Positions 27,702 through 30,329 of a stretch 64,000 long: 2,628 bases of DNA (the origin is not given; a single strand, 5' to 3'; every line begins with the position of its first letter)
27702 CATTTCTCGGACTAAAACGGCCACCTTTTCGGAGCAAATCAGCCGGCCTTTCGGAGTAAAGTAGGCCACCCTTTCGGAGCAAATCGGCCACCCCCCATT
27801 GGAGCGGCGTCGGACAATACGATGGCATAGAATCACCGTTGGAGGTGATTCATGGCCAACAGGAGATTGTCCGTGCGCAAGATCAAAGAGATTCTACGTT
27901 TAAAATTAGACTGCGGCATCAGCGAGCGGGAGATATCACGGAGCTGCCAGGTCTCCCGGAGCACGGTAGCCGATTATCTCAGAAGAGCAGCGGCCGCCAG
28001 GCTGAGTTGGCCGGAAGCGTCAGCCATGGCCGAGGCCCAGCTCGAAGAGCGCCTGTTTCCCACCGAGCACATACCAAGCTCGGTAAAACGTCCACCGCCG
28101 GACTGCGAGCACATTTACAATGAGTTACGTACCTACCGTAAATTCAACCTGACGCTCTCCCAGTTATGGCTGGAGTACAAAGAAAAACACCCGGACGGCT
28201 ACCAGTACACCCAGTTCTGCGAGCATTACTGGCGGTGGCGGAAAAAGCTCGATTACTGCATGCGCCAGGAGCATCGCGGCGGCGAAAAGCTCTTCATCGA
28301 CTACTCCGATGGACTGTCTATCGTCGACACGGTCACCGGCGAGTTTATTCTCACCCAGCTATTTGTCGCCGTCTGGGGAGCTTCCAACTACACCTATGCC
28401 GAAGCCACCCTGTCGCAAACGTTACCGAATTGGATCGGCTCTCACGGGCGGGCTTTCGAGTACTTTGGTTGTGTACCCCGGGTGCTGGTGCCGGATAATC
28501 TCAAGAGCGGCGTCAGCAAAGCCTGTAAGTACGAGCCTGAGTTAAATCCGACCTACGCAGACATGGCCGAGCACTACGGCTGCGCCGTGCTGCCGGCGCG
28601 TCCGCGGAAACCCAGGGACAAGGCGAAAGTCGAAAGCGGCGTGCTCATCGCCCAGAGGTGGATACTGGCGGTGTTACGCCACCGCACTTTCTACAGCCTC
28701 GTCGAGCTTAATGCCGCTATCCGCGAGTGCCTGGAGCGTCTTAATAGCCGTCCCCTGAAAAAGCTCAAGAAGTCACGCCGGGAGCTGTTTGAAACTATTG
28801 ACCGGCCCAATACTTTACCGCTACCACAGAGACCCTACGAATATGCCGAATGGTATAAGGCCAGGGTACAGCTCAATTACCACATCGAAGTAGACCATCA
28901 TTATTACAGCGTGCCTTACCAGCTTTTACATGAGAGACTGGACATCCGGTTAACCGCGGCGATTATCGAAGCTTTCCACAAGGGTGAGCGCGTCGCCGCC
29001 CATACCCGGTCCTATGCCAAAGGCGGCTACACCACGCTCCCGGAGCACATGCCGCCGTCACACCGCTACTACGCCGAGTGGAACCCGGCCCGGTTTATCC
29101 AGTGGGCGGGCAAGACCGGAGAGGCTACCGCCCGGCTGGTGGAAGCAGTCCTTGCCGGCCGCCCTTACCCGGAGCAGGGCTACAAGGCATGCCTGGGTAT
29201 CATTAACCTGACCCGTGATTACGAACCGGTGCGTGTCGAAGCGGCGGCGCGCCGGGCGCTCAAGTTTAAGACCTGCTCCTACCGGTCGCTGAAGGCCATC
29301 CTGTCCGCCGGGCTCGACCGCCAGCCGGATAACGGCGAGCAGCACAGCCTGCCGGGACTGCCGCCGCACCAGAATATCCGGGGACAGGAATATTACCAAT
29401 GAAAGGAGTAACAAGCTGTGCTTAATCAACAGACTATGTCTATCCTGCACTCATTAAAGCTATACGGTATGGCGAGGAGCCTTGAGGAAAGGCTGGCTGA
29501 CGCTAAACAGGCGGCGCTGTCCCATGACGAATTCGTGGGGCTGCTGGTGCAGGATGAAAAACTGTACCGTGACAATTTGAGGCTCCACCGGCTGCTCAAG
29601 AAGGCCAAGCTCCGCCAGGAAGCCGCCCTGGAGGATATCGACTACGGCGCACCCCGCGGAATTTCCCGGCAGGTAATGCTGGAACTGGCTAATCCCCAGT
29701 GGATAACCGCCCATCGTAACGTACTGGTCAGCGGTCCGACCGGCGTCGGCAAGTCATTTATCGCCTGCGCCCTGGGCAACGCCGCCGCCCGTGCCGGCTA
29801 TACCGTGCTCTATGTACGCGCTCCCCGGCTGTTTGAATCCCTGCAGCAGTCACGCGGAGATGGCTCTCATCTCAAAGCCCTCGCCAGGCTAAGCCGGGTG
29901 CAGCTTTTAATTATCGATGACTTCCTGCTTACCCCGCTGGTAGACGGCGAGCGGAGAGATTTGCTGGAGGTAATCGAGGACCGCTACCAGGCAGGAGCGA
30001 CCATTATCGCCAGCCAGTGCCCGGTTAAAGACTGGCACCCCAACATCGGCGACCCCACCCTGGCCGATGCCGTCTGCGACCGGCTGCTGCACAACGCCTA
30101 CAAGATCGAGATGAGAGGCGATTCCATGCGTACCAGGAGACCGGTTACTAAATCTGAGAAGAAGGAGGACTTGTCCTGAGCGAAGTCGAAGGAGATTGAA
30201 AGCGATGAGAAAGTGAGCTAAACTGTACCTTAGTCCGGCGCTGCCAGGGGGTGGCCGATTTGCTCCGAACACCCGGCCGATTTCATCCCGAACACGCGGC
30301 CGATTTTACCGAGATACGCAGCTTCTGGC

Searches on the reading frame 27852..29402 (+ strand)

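Call 48: search_protein_families(library=pfam, proteins=[window:27852-29402:+], max_evalue=0.001)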
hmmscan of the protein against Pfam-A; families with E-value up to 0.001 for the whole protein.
window:27852-29402:+ (516 aa): 3 families
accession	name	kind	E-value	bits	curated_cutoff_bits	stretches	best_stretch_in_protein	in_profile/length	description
PF22483.2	Mu-transpos_C_2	-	3.2e-20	72.1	27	1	324-395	1-72/73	Mu transposase, C-terminal domain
PF00665.32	rve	-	1.9e-07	31.7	32.6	1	168-254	24-102/102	Integrase core domain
PF13384.12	HTH_23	-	0.00024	21.3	24.6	1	7-46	3-41/50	Homeodomain-like domain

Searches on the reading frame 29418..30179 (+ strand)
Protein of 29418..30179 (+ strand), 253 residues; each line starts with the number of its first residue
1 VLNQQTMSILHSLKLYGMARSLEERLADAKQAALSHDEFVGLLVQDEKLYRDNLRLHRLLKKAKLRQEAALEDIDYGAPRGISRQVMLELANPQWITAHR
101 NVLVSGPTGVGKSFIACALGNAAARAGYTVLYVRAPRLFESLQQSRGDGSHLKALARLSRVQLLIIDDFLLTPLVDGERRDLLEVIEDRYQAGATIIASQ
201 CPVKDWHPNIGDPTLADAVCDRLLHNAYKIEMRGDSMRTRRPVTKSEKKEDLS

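Call 48: search_protein_families(library=pfam, proteins=[window:29418-30179:+], max_evalue=0.001)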
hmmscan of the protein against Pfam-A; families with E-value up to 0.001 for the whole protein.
window:29418-30179:+ (253 aa): 6 families
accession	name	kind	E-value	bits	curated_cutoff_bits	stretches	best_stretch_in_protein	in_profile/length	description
PF01695.23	IstB_IS21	-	7.8e-64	215.9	24.1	1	10-241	3-234/238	IstB-like ATP binding protein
PF20720.3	nSTAND3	-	3.2e-06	27.4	27.2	1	97-143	15-61/155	Novel STAND NTPase 3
PF13191.12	AAA_16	-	1.9e-05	25.7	32.6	1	100-144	25-64/167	AAA ATPase domain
PF01656.29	CbiA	-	4.9e-05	23.7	25.4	1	103-132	3-32/125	CobQ/CobB/MinD/ParA nucleotide binding domain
PF00004.35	AAA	-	0.00037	21.4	21.2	1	102-169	1-66/131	ATPase family associated with various cellular activities (AAA)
PF25199.1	nSTAND_NTPase5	-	0.0005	20.3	34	1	78-169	20-105/145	Novel STAND NTPase 5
